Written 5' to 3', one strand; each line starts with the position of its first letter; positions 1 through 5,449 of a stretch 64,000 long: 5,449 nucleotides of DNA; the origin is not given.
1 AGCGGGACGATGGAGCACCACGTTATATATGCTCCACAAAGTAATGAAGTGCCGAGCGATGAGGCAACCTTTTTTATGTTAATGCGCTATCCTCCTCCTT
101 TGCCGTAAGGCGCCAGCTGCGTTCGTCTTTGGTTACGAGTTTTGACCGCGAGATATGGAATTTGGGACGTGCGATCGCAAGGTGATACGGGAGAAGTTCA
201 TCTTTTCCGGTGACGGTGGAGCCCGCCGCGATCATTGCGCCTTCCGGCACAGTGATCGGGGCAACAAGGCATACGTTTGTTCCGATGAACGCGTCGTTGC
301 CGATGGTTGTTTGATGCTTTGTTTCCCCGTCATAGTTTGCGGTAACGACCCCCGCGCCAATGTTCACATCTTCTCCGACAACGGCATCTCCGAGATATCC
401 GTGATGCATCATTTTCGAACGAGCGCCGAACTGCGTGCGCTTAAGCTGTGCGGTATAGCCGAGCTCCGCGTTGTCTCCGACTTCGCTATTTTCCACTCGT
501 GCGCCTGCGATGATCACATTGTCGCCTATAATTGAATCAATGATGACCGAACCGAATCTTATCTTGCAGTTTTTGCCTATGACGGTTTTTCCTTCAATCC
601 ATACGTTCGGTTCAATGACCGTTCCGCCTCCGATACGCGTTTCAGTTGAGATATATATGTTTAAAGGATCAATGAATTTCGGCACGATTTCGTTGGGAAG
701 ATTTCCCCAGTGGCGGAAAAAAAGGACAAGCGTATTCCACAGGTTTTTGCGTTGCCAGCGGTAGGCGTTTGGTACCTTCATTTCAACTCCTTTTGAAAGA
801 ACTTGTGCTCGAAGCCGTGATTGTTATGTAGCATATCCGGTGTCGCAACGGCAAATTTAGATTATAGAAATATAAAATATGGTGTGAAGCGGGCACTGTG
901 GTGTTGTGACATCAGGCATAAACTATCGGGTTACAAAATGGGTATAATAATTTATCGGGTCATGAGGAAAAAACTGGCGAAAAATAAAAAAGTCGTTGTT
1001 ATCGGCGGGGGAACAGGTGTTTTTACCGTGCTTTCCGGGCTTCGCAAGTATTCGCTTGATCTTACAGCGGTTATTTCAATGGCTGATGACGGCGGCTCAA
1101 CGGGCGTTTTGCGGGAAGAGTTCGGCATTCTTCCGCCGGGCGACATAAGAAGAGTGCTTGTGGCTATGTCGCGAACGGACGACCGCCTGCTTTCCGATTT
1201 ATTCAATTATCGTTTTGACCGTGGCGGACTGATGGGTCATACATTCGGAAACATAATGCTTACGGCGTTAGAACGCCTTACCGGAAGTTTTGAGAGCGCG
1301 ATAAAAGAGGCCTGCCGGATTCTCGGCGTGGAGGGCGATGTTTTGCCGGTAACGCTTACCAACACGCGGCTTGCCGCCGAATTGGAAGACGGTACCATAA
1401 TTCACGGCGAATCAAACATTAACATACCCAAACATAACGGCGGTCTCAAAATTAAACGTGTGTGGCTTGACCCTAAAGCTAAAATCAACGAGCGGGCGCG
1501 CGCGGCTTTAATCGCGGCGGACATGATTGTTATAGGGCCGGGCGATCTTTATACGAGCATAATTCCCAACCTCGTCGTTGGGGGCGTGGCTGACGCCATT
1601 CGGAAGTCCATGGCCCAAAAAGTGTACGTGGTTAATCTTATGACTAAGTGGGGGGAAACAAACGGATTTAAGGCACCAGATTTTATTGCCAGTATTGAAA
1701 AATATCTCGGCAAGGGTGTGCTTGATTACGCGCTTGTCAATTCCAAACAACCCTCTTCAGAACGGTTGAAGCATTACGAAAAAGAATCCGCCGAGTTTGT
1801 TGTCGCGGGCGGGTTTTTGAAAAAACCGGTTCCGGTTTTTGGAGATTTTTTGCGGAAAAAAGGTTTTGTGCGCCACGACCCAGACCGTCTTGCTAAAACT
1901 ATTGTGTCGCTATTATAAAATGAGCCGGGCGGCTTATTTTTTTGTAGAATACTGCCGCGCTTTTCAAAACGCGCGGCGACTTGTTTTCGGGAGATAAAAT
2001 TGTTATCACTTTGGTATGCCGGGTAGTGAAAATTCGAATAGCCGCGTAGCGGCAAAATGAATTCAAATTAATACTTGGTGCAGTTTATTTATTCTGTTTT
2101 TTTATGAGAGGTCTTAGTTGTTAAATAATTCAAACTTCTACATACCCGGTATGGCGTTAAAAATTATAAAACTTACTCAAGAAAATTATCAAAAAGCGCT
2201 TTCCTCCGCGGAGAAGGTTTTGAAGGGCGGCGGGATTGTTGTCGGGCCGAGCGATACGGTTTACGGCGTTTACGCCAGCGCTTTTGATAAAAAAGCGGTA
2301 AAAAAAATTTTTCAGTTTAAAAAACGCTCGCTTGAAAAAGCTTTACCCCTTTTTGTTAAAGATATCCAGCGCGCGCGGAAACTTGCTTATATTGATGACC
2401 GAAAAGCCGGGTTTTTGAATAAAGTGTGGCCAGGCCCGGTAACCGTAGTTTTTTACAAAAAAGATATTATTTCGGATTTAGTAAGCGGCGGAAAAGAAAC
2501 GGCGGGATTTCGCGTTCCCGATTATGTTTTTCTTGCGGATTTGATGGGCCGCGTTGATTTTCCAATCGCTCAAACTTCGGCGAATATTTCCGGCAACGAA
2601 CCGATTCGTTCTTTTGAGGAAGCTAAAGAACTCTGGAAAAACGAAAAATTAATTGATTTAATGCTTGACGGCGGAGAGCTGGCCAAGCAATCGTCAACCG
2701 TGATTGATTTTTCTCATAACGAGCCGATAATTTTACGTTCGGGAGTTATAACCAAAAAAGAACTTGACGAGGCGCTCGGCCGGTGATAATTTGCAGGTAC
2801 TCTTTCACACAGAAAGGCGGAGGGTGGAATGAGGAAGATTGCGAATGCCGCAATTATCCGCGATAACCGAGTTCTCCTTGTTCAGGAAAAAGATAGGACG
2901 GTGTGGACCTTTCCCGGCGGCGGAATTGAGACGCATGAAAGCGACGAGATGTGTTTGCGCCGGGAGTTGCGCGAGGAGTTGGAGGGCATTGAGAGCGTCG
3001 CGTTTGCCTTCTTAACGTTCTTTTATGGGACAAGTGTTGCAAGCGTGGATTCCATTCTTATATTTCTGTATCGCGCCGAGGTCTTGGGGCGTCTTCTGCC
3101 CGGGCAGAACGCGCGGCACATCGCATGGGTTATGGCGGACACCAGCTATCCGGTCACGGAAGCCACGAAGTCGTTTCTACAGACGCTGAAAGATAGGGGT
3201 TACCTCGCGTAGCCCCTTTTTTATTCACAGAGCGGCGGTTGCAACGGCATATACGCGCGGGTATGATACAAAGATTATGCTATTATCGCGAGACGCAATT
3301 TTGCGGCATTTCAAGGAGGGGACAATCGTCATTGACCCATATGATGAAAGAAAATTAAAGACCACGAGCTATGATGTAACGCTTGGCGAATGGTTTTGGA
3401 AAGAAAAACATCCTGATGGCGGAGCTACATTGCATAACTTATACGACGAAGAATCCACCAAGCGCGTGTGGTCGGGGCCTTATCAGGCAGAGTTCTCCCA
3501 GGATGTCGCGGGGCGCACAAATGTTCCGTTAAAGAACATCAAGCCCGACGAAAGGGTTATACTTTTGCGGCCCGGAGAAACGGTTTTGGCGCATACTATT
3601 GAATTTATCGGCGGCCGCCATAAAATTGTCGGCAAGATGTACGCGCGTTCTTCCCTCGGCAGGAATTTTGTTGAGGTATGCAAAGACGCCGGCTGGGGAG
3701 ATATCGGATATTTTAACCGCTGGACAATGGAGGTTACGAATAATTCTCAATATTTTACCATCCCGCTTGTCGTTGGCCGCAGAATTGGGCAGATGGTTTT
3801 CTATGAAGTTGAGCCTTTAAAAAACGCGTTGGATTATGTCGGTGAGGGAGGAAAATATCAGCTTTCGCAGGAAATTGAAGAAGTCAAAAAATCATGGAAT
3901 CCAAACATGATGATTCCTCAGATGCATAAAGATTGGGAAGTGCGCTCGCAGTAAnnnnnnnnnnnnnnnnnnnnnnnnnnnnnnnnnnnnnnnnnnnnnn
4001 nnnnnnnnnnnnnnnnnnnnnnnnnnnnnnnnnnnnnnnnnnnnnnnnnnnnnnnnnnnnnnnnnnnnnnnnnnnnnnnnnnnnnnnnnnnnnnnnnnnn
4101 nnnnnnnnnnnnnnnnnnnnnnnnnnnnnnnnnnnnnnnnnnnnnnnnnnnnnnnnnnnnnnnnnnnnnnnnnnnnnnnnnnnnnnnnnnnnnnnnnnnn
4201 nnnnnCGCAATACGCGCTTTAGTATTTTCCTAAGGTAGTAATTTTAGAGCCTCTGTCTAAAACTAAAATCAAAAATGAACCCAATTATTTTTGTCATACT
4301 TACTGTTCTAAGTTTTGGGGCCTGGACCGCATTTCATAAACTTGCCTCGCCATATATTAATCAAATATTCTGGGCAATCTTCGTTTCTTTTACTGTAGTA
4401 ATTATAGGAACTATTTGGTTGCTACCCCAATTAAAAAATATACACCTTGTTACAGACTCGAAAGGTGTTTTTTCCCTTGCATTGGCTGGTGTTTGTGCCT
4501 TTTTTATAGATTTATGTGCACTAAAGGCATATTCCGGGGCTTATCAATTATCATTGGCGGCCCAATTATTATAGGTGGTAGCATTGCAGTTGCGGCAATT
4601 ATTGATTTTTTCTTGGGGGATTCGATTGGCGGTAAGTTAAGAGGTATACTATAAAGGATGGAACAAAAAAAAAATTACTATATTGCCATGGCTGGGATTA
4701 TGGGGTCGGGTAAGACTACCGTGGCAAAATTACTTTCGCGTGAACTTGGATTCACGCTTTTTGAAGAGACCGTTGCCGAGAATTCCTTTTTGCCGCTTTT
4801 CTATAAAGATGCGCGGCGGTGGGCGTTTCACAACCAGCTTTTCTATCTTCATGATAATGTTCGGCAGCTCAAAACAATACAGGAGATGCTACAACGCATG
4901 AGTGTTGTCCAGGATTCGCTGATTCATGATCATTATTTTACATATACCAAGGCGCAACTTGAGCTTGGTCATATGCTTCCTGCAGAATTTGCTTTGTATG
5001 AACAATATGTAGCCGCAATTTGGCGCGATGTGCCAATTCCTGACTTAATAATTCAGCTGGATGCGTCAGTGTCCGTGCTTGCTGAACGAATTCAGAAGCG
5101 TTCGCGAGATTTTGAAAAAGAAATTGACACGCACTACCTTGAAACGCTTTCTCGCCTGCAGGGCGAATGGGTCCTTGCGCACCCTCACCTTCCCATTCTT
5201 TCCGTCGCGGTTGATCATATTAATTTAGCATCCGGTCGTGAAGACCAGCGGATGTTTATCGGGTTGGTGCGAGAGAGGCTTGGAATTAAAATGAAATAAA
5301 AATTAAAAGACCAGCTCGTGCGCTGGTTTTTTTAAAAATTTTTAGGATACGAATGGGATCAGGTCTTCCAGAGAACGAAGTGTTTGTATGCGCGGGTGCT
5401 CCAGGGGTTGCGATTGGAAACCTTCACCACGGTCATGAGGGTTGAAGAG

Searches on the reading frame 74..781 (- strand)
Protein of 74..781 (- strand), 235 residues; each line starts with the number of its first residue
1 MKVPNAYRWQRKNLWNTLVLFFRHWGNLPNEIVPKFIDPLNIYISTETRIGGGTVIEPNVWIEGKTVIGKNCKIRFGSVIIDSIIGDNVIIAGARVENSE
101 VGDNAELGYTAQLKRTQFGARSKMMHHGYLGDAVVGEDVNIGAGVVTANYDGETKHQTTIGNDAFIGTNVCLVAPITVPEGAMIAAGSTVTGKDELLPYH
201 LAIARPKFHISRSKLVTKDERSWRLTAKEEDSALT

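Call 27: search_protein_families(library=pfam, proteins=[window:74-781:-], max_evalue=0.0001)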
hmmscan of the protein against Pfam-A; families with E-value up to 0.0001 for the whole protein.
window:74-781:- (235 aa): 4 families
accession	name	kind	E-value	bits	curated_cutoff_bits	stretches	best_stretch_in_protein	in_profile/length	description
PF00132.30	Hexapep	-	2.6e-18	65.3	27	2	48-80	2-34/36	Bacterial transferase hexapeptide (six repeats)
PF25084.1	LbH_EIF2B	-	9.2e-12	45.4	54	1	44-115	18-89/105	EIF2B subunit epsilon LbH domain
PF24894.1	Hexapep_GlmU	-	1.1e-05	25.9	23.3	0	79-146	15-82/104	GlmU-like, C-terminal hexapeptide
PF14602.12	Hexapep_2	-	2.6e-05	24.3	27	1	158-191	2-33/34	Hexapeptide repeat of succinyl-transferase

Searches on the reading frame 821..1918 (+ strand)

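Call 27: search_protein_families(library=pfam, proteins=[window:821-1918:+], max_evalue=0.0001)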
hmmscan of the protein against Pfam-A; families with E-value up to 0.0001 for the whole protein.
window:821-1918:+ (365 aa): 1 family
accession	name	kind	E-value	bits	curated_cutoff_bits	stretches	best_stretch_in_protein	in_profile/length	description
PF01933.23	CofD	-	2.5e-94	316.2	30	1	58-328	1-271/290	2-phospho-L-lactate transferase CofD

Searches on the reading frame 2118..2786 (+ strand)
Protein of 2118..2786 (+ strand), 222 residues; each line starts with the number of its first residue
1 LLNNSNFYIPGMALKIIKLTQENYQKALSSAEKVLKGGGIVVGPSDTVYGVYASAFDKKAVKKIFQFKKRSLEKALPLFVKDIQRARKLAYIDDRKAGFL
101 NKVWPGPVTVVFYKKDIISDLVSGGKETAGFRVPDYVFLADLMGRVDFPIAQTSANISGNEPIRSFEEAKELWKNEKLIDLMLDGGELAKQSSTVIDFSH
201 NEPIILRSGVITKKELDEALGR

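Call 27: search_protein_families(library=pfam, proteins=[window:2118-2786:+], max_evalue=0.0001)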
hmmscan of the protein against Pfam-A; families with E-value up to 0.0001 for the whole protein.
window:2118-2786:+ (222 aa): 1 family
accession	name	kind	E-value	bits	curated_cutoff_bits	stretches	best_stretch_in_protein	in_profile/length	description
PF01300.24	Sua5_yciO_yrdC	-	1.6e-44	152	25.1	1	34-209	2-178/178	Telomere recombination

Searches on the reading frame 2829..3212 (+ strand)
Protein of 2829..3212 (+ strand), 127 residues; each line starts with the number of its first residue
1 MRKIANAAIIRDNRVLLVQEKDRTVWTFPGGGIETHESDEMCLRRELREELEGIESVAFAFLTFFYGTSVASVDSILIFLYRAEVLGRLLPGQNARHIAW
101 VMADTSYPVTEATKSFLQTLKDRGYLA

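Call 27: search_protein_families(library=pfam, proteins=[window:2829-3212:+], max_evalue=0.0001)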
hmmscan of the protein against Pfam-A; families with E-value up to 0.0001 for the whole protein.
window:2829-3212:+ (127 aa): 1 family
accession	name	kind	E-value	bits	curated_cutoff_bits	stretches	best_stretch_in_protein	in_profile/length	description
PF00293.34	NUDIX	-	1.9e-14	54.2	21.1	1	3-101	3-111/134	NUDIX domain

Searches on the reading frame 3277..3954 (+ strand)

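Call 27: search_protein_families(library=pfam, proteins=[window:3277-3954:+], max_evalue=0.0001)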
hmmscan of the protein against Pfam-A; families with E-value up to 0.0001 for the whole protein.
window:3277-3954:+ (225 aa): 1 family
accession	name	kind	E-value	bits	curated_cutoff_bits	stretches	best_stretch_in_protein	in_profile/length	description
PF22769.1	DCD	-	6.3e-30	104.7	27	1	3-177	2-152/153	dCTP deaminase-like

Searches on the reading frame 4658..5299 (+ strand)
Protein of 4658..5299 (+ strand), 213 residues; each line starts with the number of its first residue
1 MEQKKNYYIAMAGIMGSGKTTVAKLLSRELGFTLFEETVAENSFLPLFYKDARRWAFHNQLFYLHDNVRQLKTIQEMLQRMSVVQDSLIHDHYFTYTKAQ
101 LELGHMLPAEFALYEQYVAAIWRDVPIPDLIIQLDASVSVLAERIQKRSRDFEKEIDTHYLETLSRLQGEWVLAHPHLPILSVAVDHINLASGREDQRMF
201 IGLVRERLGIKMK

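Call 27: search_protein_families(library=pfam, proteins=[window:4658-5299:+], max_evalue=0.0001)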
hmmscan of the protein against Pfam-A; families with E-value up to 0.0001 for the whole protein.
window:4658-5299:+ (213 aa): 4 families
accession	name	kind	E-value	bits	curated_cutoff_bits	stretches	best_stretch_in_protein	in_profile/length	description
PF01712.25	dNK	-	4.2e-37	128.3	27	1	9-204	1-198/203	Deoxynucleoside kinase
PF13238.12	AAA_18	-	3e-09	37.9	29.4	1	9-153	1-123/128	AAA domain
PF13671.12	AAA_33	-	7.9e-06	26.7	27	0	9-34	2-27/143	AAA domain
PF13207.12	AAA_17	-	5.8e-05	23.8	27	0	13-35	2-24/136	AAA domain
